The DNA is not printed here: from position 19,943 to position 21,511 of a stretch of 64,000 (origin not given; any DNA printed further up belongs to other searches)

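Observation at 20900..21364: DYW-type cytidine deaminase domain ending in GYW with intact zinc-binding motifs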

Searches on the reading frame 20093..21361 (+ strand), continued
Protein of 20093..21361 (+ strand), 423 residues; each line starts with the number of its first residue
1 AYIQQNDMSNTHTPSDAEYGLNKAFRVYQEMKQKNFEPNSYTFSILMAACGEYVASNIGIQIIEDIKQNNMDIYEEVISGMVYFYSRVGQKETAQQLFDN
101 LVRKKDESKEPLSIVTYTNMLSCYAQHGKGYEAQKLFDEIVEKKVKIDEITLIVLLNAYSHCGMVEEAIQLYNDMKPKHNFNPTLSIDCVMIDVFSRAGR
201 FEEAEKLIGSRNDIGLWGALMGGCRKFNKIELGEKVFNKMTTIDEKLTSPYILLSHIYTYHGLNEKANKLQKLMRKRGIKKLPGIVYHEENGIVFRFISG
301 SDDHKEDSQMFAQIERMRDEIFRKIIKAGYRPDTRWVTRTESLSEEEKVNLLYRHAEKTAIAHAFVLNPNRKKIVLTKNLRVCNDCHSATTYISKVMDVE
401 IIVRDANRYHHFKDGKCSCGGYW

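Call 35: find_related_loci(query=window:20093-21361:+, collection=metagenome_contigs, flank=10000)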
Query window:20093-21361:+ (423 aa) in metagenome_contigs; peptide patterns used: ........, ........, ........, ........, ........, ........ (x = any residue, [..] = any of these).
154 stretches matched a pattern; 3 encode a relative of the query (tblastn E <= 1e-3); 3 distinct loci.
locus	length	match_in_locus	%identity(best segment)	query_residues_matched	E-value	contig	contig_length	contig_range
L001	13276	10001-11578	29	17-423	6e-58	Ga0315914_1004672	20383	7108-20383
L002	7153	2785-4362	29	17-423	6e-58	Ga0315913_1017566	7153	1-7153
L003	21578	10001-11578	29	17-423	6e-58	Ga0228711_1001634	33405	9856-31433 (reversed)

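Call 52: predict_structure(alignment_id=A1)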
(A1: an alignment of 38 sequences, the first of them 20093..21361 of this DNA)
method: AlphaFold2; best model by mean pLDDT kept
length: 423 residues; sequences in the alignment: 38
mean_pLDDT: 91.9   pTM: 0.89
mean pLDDT of the five models: 91.9, 90.9, 90.6, 89.8, 89.5
residues with pLDDT >= 90: 353; 70-90: 46; 50-70: 9; < 50: 15
segments of 3 or more residues with pLDDT < 50: 4-16
pLDDT, mean of each block of 10 residues (from residue 1): 45 51 88 94 94 90 96 97 96 98 97 98 95 98 96 96 96 96 97 96 98 97 96 98 96 95 94 95 90 86 72 95 98 87 89 95 97 94 95 98 91 94 78
secondary structure, 60 per line:
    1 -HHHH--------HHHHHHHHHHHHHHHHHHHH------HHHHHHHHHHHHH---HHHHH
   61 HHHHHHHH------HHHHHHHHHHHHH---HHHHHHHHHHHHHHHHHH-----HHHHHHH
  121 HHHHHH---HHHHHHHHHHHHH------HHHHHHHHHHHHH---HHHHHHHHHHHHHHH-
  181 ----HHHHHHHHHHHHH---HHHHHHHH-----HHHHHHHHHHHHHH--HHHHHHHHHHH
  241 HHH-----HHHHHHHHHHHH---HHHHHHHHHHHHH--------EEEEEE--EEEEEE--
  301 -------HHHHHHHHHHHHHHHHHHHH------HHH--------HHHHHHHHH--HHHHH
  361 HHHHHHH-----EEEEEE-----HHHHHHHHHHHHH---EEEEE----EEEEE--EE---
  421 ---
elements in order: H2-5 H14-33 H40-52 H56-68 H75-87 H91-108 H114-126 H130-142 H149-161 H165-179 H185-197 H201-208 H214-227 H230-243 H249-260 H264-276 E285-290 E293-298 H308-327 H345-353 H356-367 E373-378 H384-396 E400-404 E409-413

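Call 54: fold_search(model_id=the predicted structure, library=pdb)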
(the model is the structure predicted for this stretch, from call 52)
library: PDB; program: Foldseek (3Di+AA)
matches with E <= 10: 1290; with E <= 0.001: 52
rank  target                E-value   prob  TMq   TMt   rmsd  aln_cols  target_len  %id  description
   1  9kfx_A                6.7e-26  1.00  0.83  0.59   3.6       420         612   36  Crystal structure of synthetic PPR-DYW in complex with target RNA (released 2025-11-12)
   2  5orm                  1.5e-10  1.00  0.41  0.48  14.8       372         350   22  Crystal structure of designed cPPR-Telo1 (released 2018-06-20)
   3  5i9g_C                2.3e-09  1.00  0.41  0.45   9.7       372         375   20  Crystal structure of designed pentatricopeptide repeat protein dPPR-U8C2 in complex with its target RNA U8C2 (released 2016-04-27)
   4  5orq_A                2.8e-09  1.00  0.52  0.59   8.0       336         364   22  Crystal structure of designed cPPR-Telo1 in complex with ssDNA (released 2018-06-20)
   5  5i9h_A                4.2e-09  1.00  0.52  0.58   3.7       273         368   25  Crystal structure of designed pentatricopeptide repeat protein dPPR-U8G2 in complex with its target RNA U8G2 (released 2016-04-27)
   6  6een_A                7.0e-09  1.00  0.54  0.70   7.3       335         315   24  Crystal structure of a designer Pentatrico Peptide RNA binding protein, bound to a complex RNA target and featuring an (released 2019-08-21)
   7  5i9d_A                7.3e-09  1.00  0.52  0.60   8.0       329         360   22  Crystal structure of designed pentatricopeptide repeat protein dPPR-U8A2 in complex with its target RNA U8A2 (released 2016-04-27)
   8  5i9f_A                9.0e-09  1.00  0.53  0.57   8.6       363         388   21  Crystal structure of designed pentatricopeptide repeat protein dPPR-U10 in complex with its target RNA U10 (released 2016-04-27)
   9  6een_B                1.1e-08  1.00  0.54  0.70   7.3       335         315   24  Crystal structure of a designer Pentatrico Peptide RNA binding protein, bound to a complex RNA target and featuring an (released 2019-08-21)
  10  6een_C                1.2e-08  1.00  0.54  0.70   7.3       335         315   23  Crystal structure of a designer Pentatrico Peptide RNA binding protein, bound to a complex RNA target and featuring an (released 2019-08-21)
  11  6een_D                1.5e-08  1.00  0.54  0.70   3.3       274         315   27  Crystal structure of a designer Pentatrico Peptide RNA binding protein, bound to a complex RNA target and featuring an (released 2019-08-21)
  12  4wsl                  6.3e-08  1.00  0.39  0.53   8.8       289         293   24  Crystal structure of designed cPPR-polyC protein (released 2014-12-24)
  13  8r6s_G                8.8e-08  1.00  0.51  0.31  11.4       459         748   15  Plastid-encoded RNA polymerase (Integrated model) (released 2024-03-13)
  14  5iww_D                1.2e-07  1.00  0.49  0.66   4.4       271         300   25  Crystal structure of RNA editing factor of designer PLS-type PPR/9R protein in complex with MORF9/RIP9 (released 2017-03-29)
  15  4pjq_A                1.2e-07  1.00  0.33  0.58   6.9       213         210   26  Crystal structure of designed cPPR-polyG protein (released 2014-12-24)
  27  7o4f_A                2.7e-06  1.00  0.26  0.76   4.6       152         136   32  The DYW domain of A. thaliana OTP86 in its active state (released 2021-06-30)
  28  7o4e_B                3.0e-06  1.00  0.25  0.78   4.3       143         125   34  The DYW domain of A. thaliana OTP86 in its inactive state (released 2021-06-30)
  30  7o4f_D                3.4e-06  1.00  0.26  0.73   5.3       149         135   31  The DYW domain of A. thaliana OTP86 in its active state (released 2021-06-30)
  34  7w86                  6.1e-06  1.00  0.26  0.89   1.9       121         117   38  Crystal structure of the DYW domain of DYW1 (released 2022-12-14)
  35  7o4e_A                1.4e-05  1.00  0.26  0.78   4.0       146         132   34  The DYW domain of A. thaliana OTP86 in its inactive state (released 2021-06-30)
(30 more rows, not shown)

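Call 60: find_encoding_contigs(protein=P0003, flank=8000, max_places=3)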
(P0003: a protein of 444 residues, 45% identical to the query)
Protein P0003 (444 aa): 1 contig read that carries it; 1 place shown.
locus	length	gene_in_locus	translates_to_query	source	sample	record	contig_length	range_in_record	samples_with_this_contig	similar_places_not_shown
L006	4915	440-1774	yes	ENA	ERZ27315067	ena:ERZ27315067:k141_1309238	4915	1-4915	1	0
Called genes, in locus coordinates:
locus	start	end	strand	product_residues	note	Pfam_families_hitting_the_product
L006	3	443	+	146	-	?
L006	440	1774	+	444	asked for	PF12854:PPR_1 (faint), PF13041:PPR_2, PF17177:PPR_long (weak), PF01535:PPR (weak), PF13041:PPR_2, PF13812:PPR_3 (weak), PF20431:E_motif, PF14432:DYW_deaminase, +2 more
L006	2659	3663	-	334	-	-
